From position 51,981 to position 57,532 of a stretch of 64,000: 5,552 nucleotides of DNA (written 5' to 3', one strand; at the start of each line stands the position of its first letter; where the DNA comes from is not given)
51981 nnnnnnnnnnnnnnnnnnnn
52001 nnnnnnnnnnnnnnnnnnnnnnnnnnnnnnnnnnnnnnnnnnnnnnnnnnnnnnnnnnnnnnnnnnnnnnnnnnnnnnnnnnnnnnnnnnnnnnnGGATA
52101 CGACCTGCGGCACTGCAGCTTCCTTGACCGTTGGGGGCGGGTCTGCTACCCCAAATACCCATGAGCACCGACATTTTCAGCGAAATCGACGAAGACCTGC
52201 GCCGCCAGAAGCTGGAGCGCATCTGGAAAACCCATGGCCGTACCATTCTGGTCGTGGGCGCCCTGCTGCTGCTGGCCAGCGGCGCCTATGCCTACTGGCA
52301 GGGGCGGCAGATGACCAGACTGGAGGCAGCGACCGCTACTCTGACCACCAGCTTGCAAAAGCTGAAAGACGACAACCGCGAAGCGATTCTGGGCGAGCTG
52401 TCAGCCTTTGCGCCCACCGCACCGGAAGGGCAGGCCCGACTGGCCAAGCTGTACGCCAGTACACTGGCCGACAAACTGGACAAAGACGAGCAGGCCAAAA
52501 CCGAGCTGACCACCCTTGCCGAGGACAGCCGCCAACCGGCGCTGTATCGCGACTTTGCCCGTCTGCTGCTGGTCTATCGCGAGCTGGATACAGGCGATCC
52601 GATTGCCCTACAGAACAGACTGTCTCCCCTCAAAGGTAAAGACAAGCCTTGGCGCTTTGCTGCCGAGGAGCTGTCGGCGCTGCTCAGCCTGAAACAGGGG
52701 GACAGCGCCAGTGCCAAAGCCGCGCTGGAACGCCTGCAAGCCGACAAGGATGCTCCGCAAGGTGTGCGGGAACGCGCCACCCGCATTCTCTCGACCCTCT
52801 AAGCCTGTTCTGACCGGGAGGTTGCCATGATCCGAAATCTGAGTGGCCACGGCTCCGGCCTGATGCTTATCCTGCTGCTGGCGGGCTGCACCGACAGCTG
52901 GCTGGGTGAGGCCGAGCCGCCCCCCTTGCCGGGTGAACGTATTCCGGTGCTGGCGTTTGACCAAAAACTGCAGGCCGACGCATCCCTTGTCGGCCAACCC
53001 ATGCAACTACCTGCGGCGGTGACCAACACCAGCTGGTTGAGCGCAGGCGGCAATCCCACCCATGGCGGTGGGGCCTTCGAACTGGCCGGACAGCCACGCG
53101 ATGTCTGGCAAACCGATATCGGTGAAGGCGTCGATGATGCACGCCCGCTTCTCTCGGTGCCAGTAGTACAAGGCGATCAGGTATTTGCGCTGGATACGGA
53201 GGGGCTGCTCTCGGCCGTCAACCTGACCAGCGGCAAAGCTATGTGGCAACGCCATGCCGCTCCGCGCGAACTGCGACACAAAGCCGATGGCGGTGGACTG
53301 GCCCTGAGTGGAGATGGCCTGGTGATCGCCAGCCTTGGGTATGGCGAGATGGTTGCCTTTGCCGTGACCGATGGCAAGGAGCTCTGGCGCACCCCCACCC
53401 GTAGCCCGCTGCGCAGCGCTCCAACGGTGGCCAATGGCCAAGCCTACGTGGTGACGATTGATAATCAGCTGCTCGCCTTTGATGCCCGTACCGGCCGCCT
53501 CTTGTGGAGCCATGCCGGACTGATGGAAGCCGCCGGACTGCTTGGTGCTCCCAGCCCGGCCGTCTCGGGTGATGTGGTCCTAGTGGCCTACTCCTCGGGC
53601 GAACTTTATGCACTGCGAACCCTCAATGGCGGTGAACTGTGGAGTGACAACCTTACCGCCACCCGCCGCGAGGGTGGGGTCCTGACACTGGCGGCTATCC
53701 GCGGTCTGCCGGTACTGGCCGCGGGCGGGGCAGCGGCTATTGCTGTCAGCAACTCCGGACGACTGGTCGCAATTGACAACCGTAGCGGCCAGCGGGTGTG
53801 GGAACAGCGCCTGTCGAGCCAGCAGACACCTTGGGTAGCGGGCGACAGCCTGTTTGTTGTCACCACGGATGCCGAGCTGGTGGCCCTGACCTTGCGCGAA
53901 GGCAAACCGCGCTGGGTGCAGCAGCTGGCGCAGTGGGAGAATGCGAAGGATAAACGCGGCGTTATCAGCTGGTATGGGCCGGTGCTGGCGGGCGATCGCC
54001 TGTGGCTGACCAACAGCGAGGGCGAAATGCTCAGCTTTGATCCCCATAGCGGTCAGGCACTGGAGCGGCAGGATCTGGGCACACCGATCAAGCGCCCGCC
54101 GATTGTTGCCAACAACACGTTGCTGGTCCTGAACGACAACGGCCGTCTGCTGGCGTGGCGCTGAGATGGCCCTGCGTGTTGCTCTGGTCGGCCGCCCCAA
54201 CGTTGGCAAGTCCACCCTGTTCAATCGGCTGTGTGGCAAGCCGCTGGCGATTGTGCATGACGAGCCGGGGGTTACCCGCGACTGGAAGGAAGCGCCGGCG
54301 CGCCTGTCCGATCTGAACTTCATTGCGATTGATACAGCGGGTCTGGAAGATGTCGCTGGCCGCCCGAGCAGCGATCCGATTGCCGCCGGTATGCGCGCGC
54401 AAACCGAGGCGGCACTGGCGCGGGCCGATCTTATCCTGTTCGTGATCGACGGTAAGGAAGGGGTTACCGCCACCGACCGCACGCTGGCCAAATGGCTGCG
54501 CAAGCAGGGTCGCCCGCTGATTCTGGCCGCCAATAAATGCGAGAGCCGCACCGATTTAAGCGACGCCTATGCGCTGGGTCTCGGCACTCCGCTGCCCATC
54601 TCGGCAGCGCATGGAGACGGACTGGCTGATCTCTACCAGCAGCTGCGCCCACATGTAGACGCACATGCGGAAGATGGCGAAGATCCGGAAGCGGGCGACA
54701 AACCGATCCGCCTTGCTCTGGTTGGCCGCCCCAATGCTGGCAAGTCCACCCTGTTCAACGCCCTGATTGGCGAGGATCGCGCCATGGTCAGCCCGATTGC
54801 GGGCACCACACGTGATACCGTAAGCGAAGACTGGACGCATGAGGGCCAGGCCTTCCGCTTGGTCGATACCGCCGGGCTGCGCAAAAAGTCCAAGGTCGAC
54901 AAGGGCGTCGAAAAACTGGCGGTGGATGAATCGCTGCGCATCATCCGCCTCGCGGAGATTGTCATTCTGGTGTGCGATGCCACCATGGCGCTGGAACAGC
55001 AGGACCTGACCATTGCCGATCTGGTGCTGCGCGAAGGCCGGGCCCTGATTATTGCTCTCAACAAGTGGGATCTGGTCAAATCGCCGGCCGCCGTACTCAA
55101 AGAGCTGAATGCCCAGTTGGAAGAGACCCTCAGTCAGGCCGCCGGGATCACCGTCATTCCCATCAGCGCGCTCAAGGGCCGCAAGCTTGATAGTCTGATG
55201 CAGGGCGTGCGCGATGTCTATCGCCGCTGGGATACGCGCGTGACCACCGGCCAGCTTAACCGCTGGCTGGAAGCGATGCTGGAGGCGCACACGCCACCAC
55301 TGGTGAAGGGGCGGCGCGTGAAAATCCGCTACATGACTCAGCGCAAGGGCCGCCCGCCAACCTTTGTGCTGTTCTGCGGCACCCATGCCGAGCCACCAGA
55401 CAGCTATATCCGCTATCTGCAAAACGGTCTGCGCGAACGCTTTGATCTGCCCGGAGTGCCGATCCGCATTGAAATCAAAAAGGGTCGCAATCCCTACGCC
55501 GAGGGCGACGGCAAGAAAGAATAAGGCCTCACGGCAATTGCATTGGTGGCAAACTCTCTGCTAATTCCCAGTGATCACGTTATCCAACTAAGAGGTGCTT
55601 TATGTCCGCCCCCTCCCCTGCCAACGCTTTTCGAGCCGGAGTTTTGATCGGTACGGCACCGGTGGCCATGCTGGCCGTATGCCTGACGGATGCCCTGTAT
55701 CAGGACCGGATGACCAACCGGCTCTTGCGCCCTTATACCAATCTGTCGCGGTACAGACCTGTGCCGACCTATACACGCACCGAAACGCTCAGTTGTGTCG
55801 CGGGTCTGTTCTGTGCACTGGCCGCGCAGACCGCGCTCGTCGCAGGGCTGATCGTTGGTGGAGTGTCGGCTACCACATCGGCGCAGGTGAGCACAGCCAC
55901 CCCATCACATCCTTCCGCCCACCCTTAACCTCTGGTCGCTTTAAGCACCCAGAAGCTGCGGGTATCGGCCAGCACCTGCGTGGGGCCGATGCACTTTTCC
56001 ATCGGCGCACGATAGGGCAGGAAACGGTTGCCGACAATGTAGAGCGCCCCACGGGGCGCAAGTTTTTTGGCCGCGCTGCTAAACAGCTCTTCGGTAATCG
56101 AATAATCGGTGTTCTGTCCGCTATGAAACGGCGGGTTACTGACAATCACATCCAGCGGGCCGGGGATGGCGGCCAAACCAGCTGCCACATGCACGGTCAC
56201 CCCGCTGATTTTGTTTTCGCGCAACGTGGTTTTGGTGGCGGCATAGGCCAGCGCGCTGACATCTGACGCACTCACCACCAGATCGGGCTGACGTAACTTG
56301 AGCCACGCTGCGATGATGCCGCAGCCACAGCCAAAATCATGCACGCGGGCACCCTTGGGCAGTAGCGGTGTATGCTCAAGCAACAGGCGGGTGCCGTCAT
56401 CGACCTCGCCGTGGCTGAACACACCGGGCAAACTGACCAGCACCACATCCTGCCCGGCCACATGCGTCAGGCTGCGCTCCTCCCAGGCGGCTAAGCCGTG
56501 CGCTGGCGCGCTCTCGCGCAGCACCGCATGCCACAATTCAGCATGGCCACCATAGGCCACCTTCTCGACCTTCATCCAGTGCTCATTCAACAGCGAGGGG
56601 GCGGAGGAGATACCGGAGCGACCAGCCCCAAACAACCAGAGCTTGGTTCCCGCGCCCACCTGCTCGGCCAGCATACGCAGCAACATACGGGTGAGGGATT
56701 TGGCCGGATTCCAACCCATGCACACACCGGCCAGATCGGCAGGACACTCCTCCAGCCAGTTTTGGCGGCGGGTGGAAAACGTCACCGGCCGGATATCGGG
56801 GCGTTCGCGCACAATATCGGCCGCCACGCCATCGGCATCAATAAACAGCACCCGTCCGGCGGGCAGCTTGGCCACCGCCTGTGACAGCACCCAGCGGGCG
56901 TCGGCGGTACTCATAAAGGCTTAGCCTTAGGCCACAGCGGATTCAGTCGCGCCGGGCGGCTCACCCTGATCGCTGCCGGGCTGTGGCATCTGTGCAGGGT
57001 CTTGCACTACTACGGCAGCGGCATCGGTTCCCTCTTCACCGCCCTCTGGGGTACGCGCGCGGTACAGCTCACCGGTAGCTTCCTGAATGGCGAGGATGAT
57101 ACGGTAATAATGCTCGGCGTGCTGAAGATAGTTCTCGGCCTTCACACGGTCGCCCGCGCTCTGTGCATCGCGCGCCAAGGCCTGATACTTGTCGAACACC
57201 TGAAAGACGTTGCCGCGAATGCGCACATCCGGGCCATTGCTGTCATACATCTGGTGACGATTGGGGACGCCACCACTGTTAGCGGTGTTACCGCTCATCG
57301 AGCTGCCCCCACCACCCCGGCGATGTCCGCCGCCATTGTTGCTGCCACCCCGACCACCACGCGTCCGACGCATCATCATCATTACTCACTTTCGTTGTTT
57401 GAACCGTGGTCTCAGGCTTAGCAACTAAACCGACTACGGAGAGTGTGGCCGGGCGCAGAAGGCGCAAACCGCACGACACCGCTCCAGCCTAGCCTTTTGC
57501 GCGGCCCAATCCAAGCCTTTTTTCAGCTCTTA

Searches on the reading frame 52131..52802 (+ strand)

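Call 20: search_protein_families(library=pfam, proteins=[window:52131-52802:+], max_evalue=0.00001)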
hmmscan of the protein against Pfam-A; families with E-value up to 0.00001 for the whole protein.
window:52131-52802:+ (223 aa): 1 family
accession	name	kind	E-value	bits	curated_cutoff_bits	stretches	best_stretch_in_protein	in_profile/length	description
PF09976.15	TPR_21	-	6.1e-10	39.6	25.5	1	32-204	4-174/193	Tetratricopeptide repeat-like domain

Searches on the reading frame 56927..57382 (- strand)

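Call 22: search_protein_families(library=pfam, proteins=[window:56927-57382:-], max_evalue=0.001)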
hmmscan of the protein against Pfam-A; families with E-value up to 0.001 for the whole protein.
window:56927-57382:- (151 aa): 1 family
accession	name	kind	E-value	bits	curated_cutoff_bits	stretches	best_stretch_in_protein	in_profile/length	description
PF13763.11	DUF4167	-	1e-29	103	25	1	32-101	7-77/78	Domain of unknown function (DUF4167)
